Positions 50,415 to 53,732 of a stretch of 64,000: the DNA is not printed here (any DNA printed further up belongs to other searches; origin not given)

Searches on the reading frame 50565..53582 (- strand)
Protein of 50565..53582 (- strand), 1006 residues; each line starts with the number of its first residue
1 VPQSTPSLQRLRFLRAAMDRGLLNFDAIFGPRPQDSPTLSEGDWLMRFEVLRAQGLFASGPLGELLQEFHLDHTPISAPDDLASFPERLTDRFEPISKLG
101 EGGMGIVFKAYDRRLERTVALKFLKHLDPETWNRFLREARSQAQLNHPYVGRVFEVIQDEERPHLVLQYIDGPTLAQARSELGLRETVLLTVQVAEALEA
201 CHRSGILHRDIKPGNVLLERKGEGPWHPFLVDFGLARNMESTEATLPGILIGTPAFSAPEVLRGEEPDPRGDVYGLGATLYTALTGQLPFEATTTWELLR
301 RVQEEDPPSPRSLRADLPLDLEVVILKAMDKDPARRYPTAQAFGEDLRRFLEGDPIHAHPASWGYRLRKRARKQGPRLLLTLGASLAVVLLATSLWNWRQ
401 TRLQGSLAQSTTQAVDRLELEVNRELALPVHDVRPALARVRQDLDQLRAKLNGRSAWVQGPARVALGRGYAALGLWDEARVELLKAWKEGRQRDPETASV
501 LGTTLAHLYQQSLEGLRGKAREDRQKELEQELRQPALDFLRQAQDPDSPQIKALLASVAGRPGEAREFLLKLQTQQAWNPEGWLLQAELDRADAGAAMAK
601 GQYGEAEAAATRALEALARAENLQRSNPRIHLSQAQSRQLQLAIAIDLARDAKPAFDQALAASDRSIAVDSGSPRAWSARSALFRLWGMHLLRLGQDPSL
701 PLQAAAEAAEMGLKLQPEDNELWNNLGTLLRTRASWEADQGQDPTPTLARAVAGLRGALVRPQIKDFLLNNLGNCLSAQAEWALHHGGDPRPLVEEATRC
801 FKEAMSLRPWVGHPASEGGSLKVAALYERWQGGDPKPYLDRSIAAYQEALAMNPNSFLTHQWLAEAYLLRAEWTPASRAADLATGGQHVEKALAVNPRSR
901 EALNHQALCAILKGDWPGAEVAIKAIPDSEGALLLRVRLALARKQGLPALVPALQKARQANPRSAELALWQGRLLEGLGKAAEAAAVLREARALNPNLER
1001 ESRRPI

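Call 58: find_homologous_proteins(query=window:50565-53582:-, max_evalue=1e-100)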
Query window:50565-53582:- (1006 aa): 313 proteins with E <= 1e-100 among 8000 candidates; the best 120 are listed.
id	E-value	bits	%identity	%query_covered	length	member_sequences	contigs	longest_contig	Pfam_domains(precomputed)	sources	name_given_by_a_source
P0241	0.0e+0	2126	96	98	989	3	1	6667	PF14559.13,PF07714.24,PF13431.13,PF00069.32,PF13414.13,PF13432.13,PF17667.8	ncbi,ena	-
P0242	0.0e+0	1855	84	98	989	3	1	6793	PF14559.13,PF07714.24,PF13431.13,PF00069.32,PF00515.35,PF03109.23,PF13181.13,PF17667.8,PF07719.24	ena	-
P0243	0.0e+0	1823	83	98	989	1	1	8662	PF14559.13,PF07714.24,PF00069.32,PF17667.8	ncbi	-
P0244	0.0e+0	1764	79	100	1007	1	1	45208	PF14559.13,PF07714.24,PF13431.13,PF00069.32,PF13414.13,PF13428.13,PF17667.8,PF07719.24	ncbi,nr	ncbi:MAG TPA: protein kinase [Holophagaceae bacterium]|nr:protein kinase [Holophagaceae bacterium]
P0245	0.0e+0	1553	70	100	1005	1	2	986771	PF07714.24,PF00069.32,PF13414.13,PF03109.23,PF17667.8,PF07719.24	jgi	jgi:tetratricopeptide (TPR) repeat protein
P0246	0.0e+0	1551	70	100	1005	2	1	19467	PF14559.13,PF07714.24,PF00069.32,PF13414.13,PF00515.35,PF03109.23,PF13428.13,PF17667.8,PF07719.24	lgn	-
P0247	0.0e+0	1310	63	100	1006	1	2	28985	PF07714.24,PF13431.13,PF00069.32,PF13414.13,PF00515.35,PF17667.8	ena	-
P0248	0.0e+0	1296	62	100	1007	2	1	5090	PF07714.24,PF13431.13,PF00069.32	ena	-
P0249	0.0e+0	1288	62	100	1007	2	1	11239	PF07714.24,PF13431.13,PF00069.32,PF00515.35,PF17667.8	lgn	-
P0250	0.0e+0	1236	61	100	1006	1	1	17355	PF07714.24,PF00069.32,PF13414.13,PF17667.8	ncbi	-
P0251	0.0e+0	1069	53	99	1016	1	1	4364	PF07714.24,PF00069.32,PF17667.8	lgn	-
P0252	0.0e+0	1068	52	100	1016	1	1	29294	PF07714.24,PF13431.13,PF00069.32,PF13414.13,PF17667.8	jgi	jgi:serine/threonine-protein kinase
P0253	1.1e-266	906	48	99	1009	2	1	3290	PF14559.13,PF07714.24,PF13431.13,PF00069.32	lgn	-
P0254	9.6e-212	724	46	79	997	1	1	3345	PF07714.24,PF00069.32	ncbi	-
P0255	1.9e-201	690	43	89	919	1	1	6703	PF07714.24,PF00069.32,PF07719.24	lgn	-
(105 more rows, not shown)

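Call 59: find_encoding_contigs(protein=P0241, flank=2500, max_places=3)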
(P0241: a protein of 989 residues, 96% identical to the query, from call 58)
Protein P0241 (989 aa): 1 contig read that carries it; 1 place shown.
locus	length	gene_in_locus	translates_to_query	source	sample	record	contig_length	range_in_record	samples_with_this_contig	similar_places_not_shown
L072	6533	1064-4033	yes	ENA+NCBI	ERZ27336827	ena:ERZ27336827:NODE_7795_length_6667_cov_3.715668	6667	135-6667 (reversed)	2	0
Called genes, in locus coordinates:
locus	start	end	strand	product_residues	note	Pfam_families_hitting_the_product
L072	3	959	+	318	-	?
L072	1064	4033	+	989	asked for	PF00069:Pkinase, PF07714:PK_Tyr_Ser-Thr, PF17667:Pkinase_fungal (weak), PF14559:TPR_19 (faint), PF13414:TPR_11 (faint), PF13432:TPR_16 (faint), PF13431:TPR_17 (faint)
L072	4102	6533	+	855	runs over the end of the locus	?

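Call 60: find_encoding_contigs(protein=P0242, flank=2500, max_places=3)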
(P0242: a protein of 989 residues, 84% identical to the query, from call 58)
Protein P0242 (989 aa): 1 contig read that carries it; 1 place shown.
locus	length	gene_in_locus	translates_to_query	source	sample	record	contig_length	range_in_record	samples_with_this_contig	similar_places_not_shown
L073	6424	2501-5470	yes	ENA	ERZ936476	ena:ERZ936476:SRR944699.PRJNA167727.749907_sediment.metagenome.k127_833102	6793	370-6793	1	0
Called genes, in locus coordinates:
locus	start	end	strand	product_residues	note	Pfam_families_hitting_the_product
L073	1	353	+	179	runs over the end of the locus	-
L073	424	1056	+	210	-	-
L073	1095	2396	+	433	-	PF10009:DUF2252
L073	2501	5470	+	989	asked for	PF00069:Pkinase, PF03109:ABC1 (weak), PF07714:PK_Tyr_Ser-Thr, PF17667:Pkinase_fungal (weak), PF00515:TPR_1 (faint), PF13431:TPR_17 (faint), PF07719:TPR_2 (faint), PF13181:TPR_8 (faint), +1 more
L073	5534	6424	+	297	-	?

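Call 61: find_encoding_contigs(protein=P0243, flank=2500, max_places=3)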
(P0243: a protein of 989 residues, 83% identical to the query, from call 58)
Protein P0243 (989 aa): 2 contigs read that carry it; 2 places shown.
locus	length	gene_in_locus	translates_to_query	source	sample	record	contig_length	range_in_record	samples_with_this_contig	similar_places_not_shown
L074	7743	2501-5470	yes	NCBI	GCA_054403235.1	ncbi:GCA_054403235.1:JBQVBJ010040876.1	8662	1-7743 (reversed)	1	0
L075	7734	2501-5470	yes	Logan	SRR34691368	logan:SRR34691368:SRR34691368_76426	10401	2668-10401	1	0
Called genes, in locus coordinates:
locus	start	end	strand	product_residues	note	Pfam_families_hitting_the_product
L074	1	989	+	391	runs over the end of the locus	PF00108:Thiolase_N, PF02803:Thiolase_C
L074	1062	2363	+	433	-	PF10009:DUF2252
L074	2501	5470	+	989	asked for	PF00069:Pkinase, PF07714:PK_Tyr_Ser-Thr, PF17667:Pkinase_fungal (weak), PF14559:TPR_19 (faint)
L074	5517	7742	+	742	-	?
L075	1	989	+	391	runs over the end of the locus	PF00108:Thiolase_N, PF02803:Thiolase_C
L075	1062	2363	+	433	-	PF10009:DUF2252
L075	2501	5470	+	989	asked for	PF00069:Pkinase, PF07714:PK_Tyr_Ser-Thr, PF17667:Pkinase_fungal (weak), PF14559:TPR_19 (faint)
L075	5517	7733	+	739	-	?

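Call 62: find_encoding_contigs(protein=P0244, flank=2500, max_places=3)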
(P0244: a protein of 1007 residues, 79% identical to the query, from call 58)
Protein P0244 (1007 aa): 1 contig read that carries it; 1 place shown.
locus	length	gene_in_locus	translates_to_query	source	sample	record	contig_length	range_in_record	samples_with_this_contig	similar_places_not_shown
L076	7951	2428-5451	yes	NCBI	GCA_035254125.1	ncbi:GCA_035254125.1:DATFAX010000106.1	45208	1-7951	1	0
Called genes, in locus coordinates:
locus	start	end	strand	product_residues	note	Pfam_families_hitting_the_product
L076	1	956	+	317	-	PF00108:Thiolase_N, PF02803:Thiolase_C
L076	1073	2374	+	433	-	PF10009:DUF2252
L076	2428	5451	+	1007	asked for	PF13428:TPR_14 (faint), PF00069:Pkinase, PF07714:PK_Tyr_Ser-Thr, PF17667:Pkinase_fungal (weak), PF07719:TPR_2 (faint), PF13414:TPR_11 (faint), PF14559:TPR_19 (faint), PF13431:TPR_17 (faint)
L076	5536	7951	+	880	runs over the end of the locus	PF05231:MASE1, PF03924:CHASE, PF00989:PAS (weak), PF13188:PAS_8 (faint), PF00512:HisKA, PF02518:HATPase_c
